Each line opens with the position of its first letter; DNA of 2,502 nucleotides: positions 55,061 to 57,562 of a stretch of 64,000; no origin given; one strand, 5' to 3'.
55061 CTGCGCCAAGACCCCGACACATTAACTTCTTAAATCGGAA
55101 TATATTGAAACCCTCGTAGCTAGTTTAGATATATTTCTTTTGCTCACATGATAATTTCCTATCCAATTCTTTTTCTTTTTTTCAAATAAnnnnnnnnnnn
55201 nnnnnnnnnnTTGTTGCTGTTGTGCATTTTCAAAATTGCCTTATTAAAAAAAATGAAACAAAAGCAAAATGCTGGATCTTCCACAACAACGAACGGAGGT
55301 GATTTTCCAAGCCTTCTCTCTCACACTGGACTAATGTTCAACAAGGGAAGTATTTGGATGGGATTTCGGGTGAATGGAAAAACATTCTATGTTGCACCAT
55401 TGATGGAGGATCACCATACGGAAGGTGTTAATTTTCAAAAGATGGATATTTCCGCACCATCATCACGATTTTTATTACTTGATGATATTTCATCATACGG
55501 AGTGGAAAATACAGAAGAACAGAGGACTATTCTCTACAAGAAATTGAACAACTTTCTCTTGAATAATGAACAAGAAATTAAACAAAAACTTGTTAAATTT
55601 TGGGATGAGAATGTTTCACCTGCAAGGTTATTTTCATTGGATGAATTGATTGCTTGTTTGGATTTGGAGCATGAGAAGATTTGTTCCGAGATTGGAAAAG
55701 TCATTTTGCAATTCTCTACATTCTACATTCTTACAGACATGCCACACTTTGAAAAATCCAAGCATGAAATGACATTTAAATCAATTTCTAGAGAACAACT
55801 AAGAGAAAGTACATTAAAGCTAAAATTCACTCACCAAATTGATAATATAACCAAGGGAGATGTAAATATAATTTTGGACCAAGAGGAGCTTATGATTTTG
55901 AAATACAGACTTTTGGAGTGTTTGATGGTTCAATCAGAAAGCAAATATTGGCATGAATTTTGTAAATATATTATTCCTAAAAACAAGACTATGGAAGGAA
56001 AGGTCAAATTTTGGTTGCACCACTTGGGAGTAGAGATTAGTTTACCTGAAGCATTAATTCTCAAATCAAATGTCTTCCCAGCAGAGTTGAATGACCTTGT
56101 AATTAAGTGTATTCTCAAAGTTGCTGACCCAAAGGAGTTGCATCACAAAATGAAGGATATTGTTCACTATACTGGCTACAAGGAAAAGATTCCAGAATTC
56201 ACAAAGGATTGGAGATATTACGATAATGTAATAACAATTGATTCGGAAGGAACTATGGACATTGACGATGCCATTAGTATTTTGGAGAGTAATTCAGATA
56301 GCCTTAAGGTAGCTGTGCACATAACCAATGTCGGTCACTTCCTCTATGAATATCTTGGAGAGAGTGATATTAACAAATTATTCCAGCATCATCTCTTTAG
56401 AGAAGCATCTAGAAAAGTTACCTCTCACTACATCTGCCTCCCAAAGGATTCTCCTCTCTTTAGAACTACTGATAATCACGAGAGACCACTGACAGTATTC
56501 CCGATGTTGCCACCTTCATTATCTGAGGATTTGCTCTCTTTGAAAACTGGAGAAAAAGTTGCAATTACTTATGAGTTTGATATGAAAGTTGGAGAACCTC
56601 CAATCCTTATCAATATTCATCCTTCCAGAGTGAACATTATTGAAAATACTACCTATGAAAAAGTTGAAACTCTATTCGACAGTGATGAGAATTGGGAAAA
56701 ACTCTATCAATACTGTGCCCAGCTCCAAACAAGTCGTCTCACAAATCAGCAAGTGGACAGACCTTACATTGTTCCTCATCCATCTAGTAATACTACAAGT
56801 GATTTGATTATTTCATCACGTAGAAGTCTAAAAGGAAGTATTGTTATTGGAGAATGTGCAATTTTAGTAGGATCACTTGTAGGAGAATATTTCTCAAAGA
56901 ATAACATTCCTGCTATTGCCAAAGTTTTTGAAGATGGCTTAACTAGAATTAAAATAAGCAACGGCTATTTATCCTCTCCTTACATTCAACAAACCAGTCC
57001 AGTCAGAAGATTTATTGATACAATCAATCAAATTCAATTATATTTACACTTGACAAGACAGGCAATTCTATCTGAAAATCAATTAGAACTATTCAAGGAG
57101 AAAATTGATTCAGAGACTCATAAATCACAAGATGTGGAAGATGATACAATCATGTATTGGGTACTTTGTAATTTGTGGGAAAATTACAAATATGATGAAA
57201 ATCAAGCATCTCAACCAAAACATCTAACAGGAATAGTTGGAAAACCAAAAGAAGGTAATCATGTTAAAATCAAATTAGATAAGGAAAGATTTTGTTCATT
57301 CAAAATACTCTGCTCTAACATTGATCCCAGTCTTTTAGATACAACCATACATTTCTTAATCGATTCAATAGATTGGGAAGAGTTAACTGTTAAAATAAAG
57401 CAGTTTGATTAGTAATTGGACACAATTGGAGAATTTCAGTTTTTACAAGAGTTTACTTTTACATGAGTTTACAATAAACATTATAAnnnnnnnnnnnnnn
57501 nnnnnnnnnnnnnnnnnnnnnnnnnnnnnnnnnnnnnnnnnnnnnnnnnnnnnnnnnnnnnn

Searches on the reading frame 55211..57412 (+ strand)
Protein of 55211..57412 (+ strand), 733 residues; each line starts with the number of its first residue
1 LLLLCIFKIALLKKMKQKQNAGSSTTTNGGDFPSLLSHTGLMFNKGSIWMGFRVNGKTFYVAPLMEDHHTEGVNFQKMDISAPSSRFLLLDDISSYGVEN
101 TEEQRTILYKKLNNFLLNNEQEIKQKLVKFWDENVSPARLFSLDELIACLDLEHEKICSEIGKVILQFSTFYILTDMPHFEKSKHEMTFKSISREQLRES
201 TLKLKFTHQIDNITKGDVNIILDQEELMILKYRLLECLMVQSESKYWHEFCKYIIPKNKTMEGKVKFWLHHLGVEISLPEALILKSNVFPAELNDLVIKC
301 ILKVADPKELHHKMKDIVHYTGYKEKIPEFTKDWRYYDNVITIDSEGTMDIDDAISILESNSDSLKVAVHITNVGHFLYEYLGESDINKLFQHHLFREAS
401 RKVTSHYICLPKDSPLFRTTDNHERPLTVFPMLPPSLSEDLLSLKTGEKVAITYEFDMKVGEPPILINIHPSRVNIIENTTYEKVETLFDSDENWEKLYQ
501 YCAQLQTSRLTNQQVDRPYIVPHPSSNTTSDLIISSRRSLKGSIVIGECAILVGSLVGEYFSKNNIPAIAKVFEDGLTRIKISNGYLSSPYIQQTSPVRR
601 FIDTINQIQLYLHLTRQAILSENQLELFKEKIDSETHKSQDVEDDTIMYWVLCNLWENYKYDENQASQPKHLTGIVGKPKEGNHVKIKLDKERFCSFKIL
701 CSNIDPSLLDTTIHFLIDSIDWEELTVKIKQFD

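Call 67: search_protein_families(library=pfam, proteins=[window:55211-57412:+], max_evalue=0.001)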
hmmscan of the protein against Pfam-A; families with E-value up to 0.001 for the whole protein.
window:55211-57412:+ (733 aa): 1 family
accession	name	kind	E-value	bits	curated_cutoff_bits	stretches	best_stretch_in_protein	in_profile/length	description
PF00773.25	RNB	-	2.9e-27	96.2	29.3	2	428-573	69-227/326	RNB domain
